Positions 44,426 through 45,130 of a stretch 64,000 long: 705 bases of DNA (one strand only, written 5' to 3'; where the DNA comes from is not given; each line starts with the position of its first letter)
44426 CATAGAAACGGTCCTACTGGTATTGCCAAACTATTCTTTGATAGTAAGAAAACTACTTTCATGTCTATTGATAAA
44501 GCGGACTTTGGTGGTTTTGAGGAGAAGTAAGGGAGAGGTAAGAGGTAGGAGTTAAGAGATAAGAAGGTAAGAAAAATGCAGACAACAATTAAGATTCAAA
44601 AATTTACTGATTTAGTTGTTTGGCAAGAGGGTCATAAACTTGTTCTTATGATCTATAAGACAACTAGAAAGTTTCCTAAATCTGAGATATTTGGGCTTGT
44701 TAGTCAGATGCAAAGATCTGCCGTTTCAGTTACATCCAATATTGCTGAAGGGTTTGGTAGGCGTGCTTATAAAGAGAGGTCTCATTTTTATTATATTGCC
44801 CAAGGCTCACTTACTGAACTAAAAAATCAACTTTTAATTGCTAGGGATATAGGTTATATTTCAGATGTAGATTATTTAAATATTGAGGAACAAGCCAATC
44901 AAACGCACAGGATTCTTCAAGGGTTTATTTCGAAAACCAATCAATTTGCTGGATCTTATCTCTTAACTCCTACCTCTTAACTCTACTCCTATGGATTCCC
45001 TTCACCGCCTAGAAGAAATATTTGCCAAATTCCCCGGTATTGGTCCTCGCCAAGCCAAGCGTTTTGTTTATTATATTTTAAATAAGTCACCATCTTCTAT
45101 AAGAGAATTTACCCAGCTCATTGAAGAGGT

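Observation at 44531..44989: Four-helix-bundle (23S rRNA IVS-family) gene inserted as a cassette between dnaB and recR, flanked by inverted repeats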

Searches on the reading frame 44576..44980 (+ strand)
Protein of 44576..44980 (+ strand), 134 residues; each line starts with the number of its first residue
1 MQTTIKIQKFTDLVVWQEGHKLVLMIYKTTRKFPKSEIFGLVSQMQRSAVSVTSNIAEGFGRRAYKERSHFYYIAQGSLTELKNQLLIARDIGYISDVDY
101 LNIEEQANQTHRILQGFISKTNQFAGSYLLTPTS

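Call 5: search_protein_families(library=pfam, proteins=[window:44576-44980:+])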
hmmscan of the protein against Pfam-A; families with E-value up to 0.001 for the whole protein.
window:44576-44980:+ (134 aa): 2 families
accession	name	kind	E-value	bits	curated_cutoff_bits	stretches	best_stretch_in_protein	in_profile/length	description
PF05635.17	23S_rRNA_IVP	-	1.2e-37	128.7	33.8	1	12-116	2-106/106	23S rRNA-intervening sequence protein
PF22296.2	bAvd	-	1.6e-06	29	40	1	13-120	1-106/107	bAvd-like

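Call 16: find_encoding_contigs(protein=window:44576-44980:+, flank=10000, max_places=10)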
Protein window:44576-44980:+ (134 aa): 3 contigs read that carry it; 2 places shown.
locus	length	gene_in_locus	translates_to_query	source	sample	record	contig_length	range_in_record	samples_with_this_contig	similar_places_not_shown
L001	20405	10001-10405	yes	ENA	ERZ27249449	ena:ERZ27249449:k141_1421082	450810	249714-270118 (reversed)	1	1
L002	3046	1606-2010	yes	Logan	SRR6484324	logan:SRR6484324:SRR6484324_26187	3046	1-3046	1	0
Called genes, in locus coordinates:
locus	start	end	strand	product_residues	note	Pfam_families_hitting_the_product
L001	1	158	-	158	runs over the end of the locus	PF02502:LacAB_rpiB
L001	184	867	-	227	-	PF08843:AbiEii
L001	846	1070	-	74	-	PF21956:DUF6922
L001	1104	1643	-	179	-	PF02661:Fic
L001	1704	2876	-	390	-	PF00044:Gp_dh_N, PF02800:Gp_dh_C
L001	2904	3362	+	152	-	-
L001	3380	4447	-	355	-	PF01180:DHO_dh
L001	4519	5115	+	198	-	PF09335:VTT_dom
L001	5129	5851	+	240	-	PF00535:Glycos_transf_2, PF10111:Glyco_tranf_2_2, PF13641:Glyco_tranf_2_3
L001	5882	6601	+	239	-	PF00535:Glycos_transf_2, PF10111:Glyco_tranf_2_2, PF13506:Glyco_transf_21 (weak), PF13641:Glyco_tranf_2_3, PF13632:Glyco_trans_2_3 (weak)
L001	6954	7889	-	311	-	-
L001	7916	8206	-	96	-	-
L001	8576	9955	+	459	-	PF00772:DnaB, PF13481:AAA_25, PF03796:DnaB_C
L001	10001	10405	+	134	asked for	PF05635:23S_rRNA_IVP, PF22296:bAvd (weak)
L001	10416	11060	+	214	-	PF21176:RecR_HhH (weak), PF13662:Toprim_4, PF21175:RecR_C (weak)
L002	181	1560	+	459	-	PF00772:DnaB, PF13481:AAA_25, PF03796:DnaB_C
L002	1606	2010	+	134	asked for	PF05635:23S_rRNA_IVP, PF22296:bAvd (weak)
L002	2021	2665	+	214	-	PF21176:RecR_HhH (weak), PF13662:Toprim_4, PF21175:RecR_C (weak)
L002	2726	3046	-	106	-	?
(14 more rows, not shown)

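Call 17: find_homologous_proteins(query=window:44576-44980:+)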
Query window:44576-44980:+ (134 aa): 3463 proteins with E <= 0.001 among 3467 candidates; the best 120 are listed.
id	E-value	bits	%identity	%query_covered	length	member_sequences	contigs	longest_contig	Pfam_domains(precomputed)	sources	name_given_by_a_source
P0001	4.2e-81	287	100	100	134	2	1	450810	PF22296.3,PF05635.18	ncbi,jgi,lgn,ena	ncbi:MAG: four helix bundle protein [Candidatus Paceibacterota bacterium]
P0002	2.9e-64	233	84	95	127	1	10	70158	PF22296.3,PF05635.18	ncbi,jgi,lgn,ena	-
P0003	3.4e-60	220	77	100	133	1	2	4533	PF22296.3,PF05635.18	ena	-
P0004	4.8e-60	219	80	95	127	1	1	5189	PF22296.3,PF05635.18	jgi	-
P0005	2.5e-59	217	82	91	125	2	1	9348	PF22296.3,PF05635.18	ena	-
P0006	1.4e-57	211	79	93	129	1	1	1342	PF22296.3,PF05635.18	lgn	-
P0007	3.8e-54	200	72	90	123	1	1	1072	PF22296.3,PF05635.18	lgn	-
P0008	9.0e-54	199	72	90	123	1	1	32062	PF22296.3,PF05635.18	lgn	-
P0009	1.0e-53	199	71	90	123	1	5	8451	PF22296.3,PF05635.18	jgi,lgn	jgi:four helix bundle protein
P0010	7.1e-53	196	70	92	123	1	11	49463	PF22296.3,PF05635.18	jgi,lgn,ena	-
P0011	8.0e-53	196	72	90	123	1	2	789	PF22296.3,PF05635.18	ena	-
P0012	2.3e-52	194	70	92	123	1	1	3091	PF22296.3,PF05635.18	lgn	-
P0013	6.8e-52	193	71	91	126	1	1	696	PF22296.3,PF05635.18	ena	-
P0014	3.1e-50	187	73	88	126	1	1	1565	PF22296.3,PF05635.18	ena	-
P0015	5.9e-50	186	72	88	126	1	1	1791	PF22296.3,PF05635.18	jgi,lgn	jgi:four helix bundle protein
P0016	6.1e-50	186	72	88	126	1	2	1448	PF22296.3,PF05635.18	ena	-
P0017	6.2e-50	186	72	88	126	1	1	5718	PF22296.3,PF05635.18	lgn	-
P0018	2.3e-49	185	71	88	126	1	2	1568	PF22296.3,PF05635.18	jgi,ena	-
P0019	3.3e-49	184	66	93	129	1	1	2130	PF22296.3,PF05635.18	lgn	-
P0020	8.4e-49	183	69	88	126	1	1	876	PF22296.3,PF05635.18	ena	-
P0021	9.5e-49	183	66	93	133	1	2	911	PF22296.3,PF05635.18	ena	-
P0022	1.0e-48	182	69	92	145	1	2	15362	PF05635.18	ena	-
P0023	1.2e-48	182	67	91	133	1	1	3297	PF22296.3,PF05635.18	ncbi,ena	-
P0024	5.5e-48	180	64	92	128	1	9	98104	PF05635.18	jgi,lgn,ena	-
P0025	5.8e-48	180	67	95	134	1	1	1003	PF22296.3,PF05635.18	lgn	-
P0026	7.4e-48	180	68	92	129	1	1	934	PF22296.3,PF05635.18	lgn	-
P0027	8.2e-48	180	66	93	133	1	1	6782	PF22296.3,PF05635.18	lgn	-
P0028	8.3e-48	180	69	89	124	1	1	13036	PF22296.3,PF05635.18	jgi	-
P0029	8.3e-48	180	68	92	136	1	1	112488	PF22296.3,PF05635.18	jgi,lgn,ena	-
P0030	9.9e-48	179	62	99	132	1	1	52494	PF22296.3,PF05635.18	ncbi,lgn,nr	ncbi:four helix bundle protein [Patescibacteria group bacterium]|nr:four helix bundle protein [Pates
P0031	1.2e-47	179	66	89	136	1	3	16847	PF22296.3,PF05635.18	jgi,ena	-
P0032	1.8e-47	178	63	100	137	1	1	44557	PF22296.3,PF05635.18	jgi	-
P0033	2.2e-47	178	64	90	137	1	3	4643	PF22296.3,PF05635.18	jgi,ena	-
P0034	2.5e-47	178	67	93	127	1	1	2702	PF22296.3,PF05635.18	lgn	-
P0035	2.9e-47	178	69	88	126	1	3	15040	PF22296.3,PF05635.18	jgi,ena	-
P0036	3.0e-47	178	68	90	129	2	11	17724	PF22296.3,PF05635.18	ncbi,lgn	-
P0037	3.2e-47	178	64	88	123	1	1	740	PF22296.3,PF05635.18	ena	-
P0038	3.5e-47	178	66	89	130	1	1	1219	PF22296.3,PF05635.18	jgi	jgi:four helix bundle protein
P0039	4.0e-47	177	66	89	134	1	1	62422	PF22296.3,PF05635.18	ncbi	-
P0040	4.2e-47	177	65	92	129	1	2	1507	PF22296.3,PF05635.18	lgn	-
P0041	4.2e-47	177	64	95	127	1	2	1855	PF22296.3,PF05635.18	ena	-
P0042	5.1e-47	177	64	93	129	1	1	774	PF22296.3,PF05635.18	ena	-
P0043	5.3e-47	177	64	93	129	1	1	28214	PF22296.3,PF05635.18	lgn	-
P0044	5.8e-47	177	65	93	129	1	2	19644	PF22296.3,PF05635.18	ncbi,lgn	-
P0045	6.1e-47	177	68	89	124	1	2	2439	PF22296.3,PF05635.18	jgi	-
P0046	6.2e-47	177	62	91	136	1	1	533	PF05635.18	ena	-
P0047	6.3e-47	177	63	90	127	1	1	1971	PF22296.3,PF05635.18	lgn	-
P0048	6.6e-47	177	62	99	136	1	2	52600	PF05635.18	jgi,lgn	-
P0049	7.3e-47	176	67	89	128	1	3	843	PF22296.3,PF05635.18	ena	-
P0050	8.4e-47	176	66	89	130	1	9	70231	PF22296.3,PF05635.18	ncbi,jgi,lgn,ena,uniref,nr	ncbi:MAG: hypothetical protein A3D35_02935 [Candidatus Staskawiczbacteria bacterium RIFCSPHIGHO2_02_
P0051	8.6e-47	176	66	88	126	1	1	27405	PF22296.3,PF05635.18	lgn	-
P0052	9.3e-47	176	67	90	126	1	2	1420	PF22296.3,PF05635.18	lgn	-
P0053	1.0e-46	176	60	93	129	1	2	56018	PF22296.3,PF05635.18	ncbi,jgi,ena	ncbi:MAG: four helix bundle protein [Patescibacteria group bacterium]|jgi:four helix bundle protein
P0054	1.1e-46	176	64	95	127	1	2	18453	PF22296.3,PF05635.18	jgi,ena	-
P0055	1.2e-46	176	65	89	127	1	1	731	PF22296.3,PF05635.18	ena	-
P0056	1.3e-46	176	63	90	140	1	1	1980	PF22296.3,PF05635.18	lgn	-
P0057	1.6e-46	175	67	91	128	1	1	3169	PF22296.3,PF05635.18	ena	-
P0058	1.7e-46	175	66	92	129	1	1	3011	PF22296.3,PF05635.18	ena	-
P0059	1.8e-46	175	60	100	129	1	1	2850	PF22296.3,PF05635.18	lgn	-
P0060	1.8e-46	175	65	93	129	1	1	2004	PF22296.3,PF05635.18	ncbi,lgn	-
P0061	1.8e-46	175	66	93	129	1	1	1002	PF22296.3,PF05635.18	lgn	-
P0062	1.8e-46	175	64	93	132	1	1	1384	PF22296.3,PF05635.18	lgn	-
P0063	2.0e-46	175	65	93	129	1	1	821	PF05635.18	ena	-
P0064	2.0e-46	175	65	89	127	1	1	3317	PF22296.3,PF05635.18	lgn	-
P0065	2.1e-46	175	62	96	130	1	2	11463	PF22296.3,PF05635.18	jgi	jgi:four helix bundle protein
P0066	2.2e-46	175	63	90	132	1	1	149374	PF22296.3,PF05635.18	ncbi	-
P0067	2.4e-46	175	64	89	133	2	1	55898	PF22296.3,PF05635.18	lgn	-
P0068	2.4e-46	175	68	87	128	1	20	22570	PF05635.18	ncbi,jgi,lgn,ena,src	-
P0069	2.7e-46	175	63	90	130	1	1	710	PF22296.3,PF05635.18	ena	-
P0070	2.9e-46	175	66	88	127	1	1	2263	PF22296.3,PF05635.18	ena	-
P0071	3.3e-46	174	60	94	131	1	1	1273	PF22296.3,PF05635.18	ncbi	-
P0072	3.5e-46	174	62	89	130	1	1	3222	PF22296.3,PF05635.18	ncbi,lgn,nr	ncbi:four helix bundle protein [Patescibacteria group bacterium]|nr:four helix bundle protein [Pates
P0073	3.5e-46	174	63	90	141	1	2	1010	PF22296.3,PF05635.18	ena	-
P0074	3.7e-46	174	65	91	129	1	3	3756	PF22296.3,PF05635.18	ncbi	-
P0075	3.7e-46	174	64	92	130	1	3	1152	PF22296.3,PF05635.18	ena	-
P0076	3.8e-46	174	65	93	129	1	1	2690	PF22296.3,PF05635.18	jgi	jgi:four helix bundle protein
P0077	4.0e-46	174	62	89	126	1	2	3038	PF05635.18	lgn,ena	-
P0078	4.4e-46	174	68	89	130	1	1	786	PF22296.3,PF05635.18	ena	-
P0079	4.5e-46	174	64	89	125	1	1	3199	PF22296.3,PF05635.18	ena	-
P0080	4.7e-46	174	65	88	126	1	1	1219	PF22296.3,PF05635.18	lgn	-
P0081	4.9e-46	174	65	89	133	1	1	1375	PF22296.3,PF05635.18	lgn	-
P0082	5.0e-46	174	67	90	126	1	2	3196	PF22296.3,PF05635.18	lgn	-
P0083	5.0e-46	174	64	89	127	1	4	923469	PF22296.3,PF05635.18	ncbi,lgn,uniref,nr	ncbi:MAG: four helix bundle protein [Candidatus Sungiibacteriota bacterium]|uniref:Four helix bundle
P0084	5.3e-46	174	65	93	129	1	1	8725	PF05635.18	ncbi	-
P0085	6.2e-46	173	68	90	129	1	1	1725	PF22296.3,PF05635.18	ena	-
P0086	6.9e-46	173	66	88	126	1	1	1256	PF22296.3,PF05635.18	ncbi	-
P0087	7.1e-46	173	65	89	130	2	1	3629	PF22296.3,PF05635.18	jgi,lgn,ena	-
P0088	7.7e-46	173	62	96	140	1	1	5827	PF22296.3,PF05635.18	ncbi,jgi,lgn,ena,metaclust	metaclust:\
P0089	8.9e-46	173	60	93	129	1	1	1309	PF22296.3,PF05635.18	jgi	jgi:four helix bundle protein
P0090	8.9e-46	173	65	92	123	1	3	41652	PF22296.3,PF05635.18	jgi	jgi:four helix bundle protein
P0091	9.4e-46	173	61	92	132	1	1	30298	PF22296.3,PF05635.18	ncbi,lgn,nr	ncbi:MAG: four helix bundle protein [bacterium]|nr:four helix bundle protein [bacterium]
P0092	9.4e-46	173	65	90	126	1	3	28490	PF22296.3,PF05635.18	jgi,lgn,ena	-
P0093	9.7e-46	173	66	89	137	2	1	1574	PF05635.18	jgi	jgi:four helix bundle protein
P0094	1.0e-45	173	63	93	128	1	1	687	PF22296.3,PF05635.18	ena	-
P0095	1.2e-45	173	68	86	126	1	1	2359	PF22296.3,PF05635.18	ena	-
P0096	1.2e-45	173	63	89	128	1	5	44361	PF22296.3,PF05635.18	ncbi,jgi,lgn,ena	ncbi:MAG TPA: four helix bundle protein [Patescibacteria group bacterium]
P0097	1.3e-45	172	61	93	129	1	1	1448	PF22296.3,PF05635.18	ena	-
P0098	1.3e-45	172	64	90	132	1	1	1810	PF05635.18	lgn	-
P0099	1.4e-45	172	62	89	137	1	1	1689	PF22296.3,PF05635.18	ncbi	-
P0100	1.5e-45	172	65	88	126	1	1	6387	PF22296.3,PF05635.18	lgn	-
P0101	1.5e-45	172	64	89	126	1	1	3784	PF05635.18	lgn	-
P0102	1.5e-45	172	61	92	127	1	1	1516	PF22296.3,PF05635.18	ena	-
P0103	1.5e-45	172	62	90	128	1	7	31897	PF22296.3,PF05635.18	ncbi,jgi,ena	-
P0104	1.6e-45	172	64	89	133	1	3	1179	PF22296.3,PF05635.18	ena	-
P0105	1.6e-45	172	66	89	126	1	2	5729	PF22296.3,PF05635.18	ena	-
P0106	1.7e-45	172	61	90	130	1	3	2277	PF22296.3,PF05635.18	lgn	-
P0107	1.8e-45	172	62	96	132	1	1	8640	PF22296.3,PF05635.18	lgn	-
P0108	1.8e-45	172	63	91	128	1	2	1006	PF05635.18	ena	-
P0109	1.9e-45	172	64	91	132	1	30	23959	PF22296.3,PF05635.18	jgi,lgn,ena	-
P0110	2.0e-45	172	63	89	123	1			PF22296.3,PF05635.18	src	-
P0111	2.1e-45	172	62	93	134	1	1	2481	PF22296.3,PF05635.18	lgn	-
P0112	2.2e-45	172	61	92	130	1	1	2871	PF22296.3,PF05635.18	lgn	-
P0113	2.2e-45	172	65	89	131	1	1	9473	PF22296.3,PF05635.18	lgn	-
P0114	2.3e-45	172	63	93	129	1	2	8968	PF22296.3,PF05635.18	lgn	-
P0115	2.3e-45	172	60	96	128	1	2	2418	PF22296.3,PF05635.18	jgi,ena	-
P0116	2.4e-45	172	63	91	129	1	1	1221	PF05635.18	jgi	jgi:four helix bundle protein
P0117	2.5e-45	172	64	91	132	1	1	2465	PF22296.3,PF05635.18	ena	-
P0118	2.6e-45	171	64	91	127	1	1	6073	PF22296.3,PF05635.18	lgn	-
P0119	2.6e-45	171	62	89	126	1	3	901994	PF22296.3,PF05635.18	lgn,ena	-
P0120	2.7e-45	171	63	93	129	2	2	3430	PF22296.3,PF05635.18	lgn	-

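Call 19: find_encoding_contigs(protein=P0002, flank=4000, max_places=6)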
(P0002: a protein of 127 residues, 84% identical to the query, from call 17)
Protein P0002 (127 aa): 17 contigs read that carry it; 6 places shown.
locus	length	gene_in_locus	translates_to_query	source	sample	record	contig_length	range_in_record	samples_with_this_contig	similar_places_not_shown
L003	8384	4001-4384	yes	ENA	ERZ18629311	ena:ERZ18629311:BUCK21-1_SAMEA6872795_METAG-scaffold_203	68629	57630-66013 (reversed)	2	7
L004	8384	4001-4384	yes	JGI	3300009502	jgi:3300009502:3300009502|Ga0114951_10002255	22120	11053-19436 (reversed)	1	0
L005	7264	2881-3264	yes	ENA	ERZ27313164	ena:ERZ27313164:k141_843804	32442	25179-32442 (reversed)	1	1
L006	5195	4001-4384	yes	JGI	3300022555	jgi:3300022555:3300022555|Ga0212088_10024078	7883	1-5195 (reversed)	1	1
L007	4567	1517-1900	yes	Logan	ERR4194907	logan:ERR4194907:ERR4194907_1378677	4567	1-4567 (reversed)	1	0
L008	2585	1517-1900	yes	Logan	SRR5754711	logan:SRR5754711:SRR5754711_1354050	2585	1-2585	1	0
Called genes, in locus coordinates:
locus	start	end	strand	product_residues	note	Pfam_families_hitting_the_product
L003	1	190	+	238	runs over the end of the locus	PF00535:Glycos_transf_2, PF10111:Glyco_tranf_2_2, PF13641:Glyco_tranf_2_3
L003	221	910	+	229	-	PF00535:Glycos_transf_2, PF10111:Glyco_tranf_2_2, PF13506:Glyco_transf_21 (faint), PF13641:Glyco_tranf_2_3, PF13632:Glyco_trans_2_3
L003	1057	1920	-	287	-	-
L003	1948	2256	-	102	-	-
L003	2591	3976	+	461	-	PF00772:DnaB, PF13481:AAA_25, PF03796:DnaB_C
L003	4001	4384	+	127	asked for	PF05635:23S_rRNA_IVP, PF22296:bAvd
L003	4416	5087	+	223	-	PF13662:Toprim_4, PF21175:RecR_C (weak)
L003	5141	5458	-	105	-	PF00829:Ribosomal_L21p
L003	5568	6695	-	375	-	PF02646:RmuC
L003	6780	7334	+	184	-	-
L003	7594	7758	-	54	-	-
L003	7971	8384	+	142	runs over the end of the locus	PF09424:YqeY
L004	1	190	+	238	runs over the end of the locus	PF00535:Glycos_transf_2, PF10111:Glyco_tranf_2_2, PF13641:Glyco_tranf_2_3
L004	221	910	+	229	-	PF00535:Glycos_transf_2, PF10111:Glyco_tranf_2_2, PF13506:Glyco_transf_21 (faint), PF13641:Glyco_tranf_2_3, PF13632:Glyco_trans_2_3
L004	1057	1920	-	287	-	-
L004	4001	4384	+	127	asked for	PF05635:23S_rRNA_IVP, PF22296:bAvd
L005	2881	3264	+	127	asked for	PF05635:23S_rRNA_IVP, PF22296:bAvd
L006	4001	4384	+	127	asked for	PF05635:23S_rRNA_IVP, PF22296:bAvd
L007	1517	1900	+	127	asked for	PF05635:23S_rRNA_IVP, PF22296:bAvd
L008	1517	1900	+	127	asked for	PF05635:23S_rRNA_IVP, PF22296:bAvd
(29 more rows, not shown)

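Call 20: find_encoding_contigs(protein=P0010, flank=4000, max_places=6)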
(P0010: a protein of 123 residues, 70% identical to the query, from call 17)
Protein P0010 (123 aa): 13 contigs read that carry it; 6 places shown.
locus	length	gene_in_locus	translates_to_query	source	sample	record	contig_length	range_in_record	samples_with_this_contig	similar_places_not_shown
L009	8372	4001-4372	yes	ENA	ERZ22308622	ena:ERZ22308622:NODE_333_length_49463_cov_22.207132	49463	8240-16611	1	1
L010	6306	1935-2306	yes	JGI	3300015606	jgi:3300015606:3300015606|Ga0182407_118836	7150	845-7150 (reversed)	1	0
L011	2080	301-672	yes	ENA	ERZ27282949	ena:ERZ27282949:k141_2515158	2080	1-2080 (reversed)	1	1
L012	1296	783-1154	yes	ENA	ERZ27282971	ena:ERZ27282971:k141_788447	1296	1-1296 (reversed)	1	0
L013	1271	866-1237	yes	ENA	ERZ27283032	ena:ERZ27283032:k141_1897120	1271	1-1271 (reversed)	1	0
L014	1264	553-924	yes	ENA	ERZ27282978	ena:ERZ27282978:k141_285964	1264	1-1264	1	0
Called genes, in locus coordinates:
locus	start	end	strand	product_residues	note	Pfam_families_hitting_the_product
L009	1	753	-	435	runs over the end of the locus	PF13393:tRNA-synt_His, PF00587:tRNA-synt_2b, PF03129:HGTP_anticodon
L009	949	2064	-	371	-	PF13458:Peripla_BP_6, PF01094:ANF_receptor (weak)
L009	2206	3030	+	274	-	PF01978:TrmB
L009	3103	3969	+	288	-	PF02653:BPD_transp_2, PF01032:FecCD (weak)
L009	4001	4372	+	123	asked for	PF05635:23S_rRNA_IVP, PF22296:bAvd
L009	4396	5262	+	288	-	PF02653:BPD_transp_2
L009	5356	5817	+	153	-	-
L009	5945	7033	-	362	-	PF13433:Peripla_BP_5 (faint), PF13458:Peripla_BP_6, PF01094:ANF_receptor (weak)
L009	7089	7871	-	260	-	PF01978:TrmB (weak)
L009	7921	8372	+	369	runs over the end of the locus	PF13433:Peripla_BP_5, PF13458:Peripla_BP_6, PF01094:ANF_receptor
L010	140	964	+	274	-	PF01978:TrmB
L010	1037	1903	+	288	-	PF02653:BPD_transp_2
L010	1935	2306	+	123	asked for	PF05635:23S_rRNA_IVP, PF22296:bAvd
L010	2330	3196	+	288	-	PF02653:BPD_transp_2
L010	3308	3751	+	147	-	-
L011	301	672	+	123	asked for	PF05635:23S_rRNA_IVP, PF22296:bAvd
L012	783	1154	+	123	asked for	PF05635:23S_rRNA_IVP, PF22296:bAvd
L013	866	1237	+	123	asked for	PF05635:23S_rRNA_IVP, PF22296:bAvd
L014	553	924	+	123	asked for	PF05635:23S_rRNA_IVP, PF22296:bAvd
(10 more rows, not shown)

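Call 29: find_related_loci(query=A1, collection=genome_contigs, flank=2500)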
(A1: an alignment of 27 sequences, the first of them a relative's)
Query A1 (134 aa) in genome_contigs; peptide patterns used: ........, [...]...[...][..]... (x = any residue, [..] = any of these).
600 stretches matched a pattern (row limit reached: there are more); 580 encode a relative of the query (tblastn E <= 1e-3); the best 80 are kept; 80 distinct loci.
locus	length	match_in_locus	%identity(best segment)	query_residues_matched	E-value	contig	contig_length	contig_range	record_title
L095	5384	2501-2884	62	2-134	2e-54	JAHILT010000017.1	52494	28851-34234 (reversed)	MAG: Patescibacteria group bacterium isolate KR13_N2.mb.37 KR13_N2.mb.37_k141_104565, whole genome shotgun sequence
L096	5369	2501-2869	61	4-126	1e-52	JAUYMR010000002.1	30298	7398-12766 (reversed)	MAG: bacterium isolate C24_metabat.bin.93 C24_k141_572382, whole genome shotgun sequence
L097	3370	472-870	59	2-134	3e-52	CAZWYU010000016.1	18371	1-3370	MAG TPA_asm: uncultured Candidatus Saccharibacteria bacterium isolate SRP067234_co1_81 genome assembly, contig: k99_1108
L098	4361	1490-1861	62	1-124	3e-52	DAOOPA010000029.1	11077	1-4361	MAG TPA_asm: bacterium isolate AMR_MDS_2609 NODE_7372_length_11077_cov_6.615496, whole genome shotgun sequence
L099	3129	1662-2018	63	6-124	6e-52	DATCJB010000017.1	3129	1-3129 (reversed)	MAG TPA_asm: Patescibacteria group bacterium isolate SMAG_U7874 k141_2980063, whole genome shotgun sequence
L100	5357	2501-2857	63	6-124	2e-51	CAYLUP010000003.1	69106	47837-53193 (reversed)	MAG TPA_asm: uncultured Candidatus Saccharibacteria bacterium isolate binchicken_co154_445 genome assembly, contig: NODE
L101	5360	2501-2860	63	6-125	3e-51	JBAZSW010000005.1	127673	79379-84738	MAG: Parcubacteria group bacterium isolate SO_2017_GW1_184 NODE_1007_length_127673_cov_5.885555_OW334_2017, whole genome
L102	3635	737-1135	59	2-134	1e-50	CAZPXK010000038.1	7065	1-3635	MAG TPA_asm: uncultured Bdellovibrionales bacterium isolate SRP342105_co1_301 genome assembly, contig: NODE_15048_length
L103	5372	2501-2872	60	1-124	4e-50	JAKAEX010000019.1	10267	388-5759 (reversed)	MAG: bacterium isolate WY1.bin50 NODE_10514_length_10267_cov_1.305917, whole genome shotgun sequence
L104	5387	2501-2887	58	1-134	5e-50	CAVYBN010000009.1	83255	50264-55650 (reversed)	MAG: Candidatus Parcubacteria bacterium isolate MFD03044.bin.2.101 genome assembly, contig: contig_62189, whole genome s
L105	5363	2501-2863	60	6-126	6e-50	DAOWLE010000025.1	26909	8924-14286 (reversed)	MAG TPA_asm: bacterium isolate CSMAG_2113 CSMAG_2113_k141_2898254_length_26909_cov_23.9916, whole genome shotgun sequenc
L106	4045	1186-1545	60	5-124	8e-50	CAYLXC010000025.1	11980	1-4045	MAG TPA_asm: uncultured Gammaproteobacteria bacterium isolate SRP178908_co2_35 genome assembly, contig: NODE_2973_length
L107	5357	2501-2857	61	6-124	1e-49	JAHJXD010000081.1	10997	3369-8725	MAG: Patescibacteria group bacterium isolate UML_A.mb.15 UML_A.mb.15_k141_161135, whole genome shotgun sequence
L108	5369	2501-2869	58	1-123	9e-50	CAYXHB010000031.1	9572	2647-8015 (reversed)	MAG TPA_asm: uncultured Gammaproteobacteria bacterium isolate SRP344714_co2_163 genome assembly, contig: NODE_18922_leng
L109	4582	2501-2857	61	6-124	1e-49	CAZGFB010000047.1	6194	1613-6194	MAG TPA_asm: uncultured Candidatus Saccharibacteria bacterium isolate SRP272421_co1_287 genome assembly, contig: NODE_47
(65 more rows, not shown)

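Call 41: search_solved_structures(query=window:44576-44980:+, max_evalue=0.001)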
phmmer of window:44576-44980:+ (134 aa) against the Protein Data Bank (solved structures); distinct sequences matched with E-value up to 0.001: 1.
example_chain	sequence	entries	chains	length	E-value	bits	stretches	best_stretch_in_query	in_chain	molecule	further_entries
2gsc_A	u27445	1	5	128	9.5e-20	74.4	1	13-109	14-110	Putative uncharacterized protein XCC0516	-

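Call 45: find_related_loci(query=A1, collection=viral_contigs, flank=2500)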
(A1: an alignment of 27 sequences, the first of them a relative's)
Query A1 (134 aa) in viral_contigs; peptide patterns used: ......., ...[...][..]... (x = any residue, [..] = any of these).
52 stretches matched a pattern; 1 encode a relative of the query (tblastn E <= 1e-3); 1 distinct loci.
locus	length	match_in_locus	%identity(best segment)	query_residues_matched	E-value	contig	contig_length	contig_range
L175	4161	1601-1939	38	7-119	6e-22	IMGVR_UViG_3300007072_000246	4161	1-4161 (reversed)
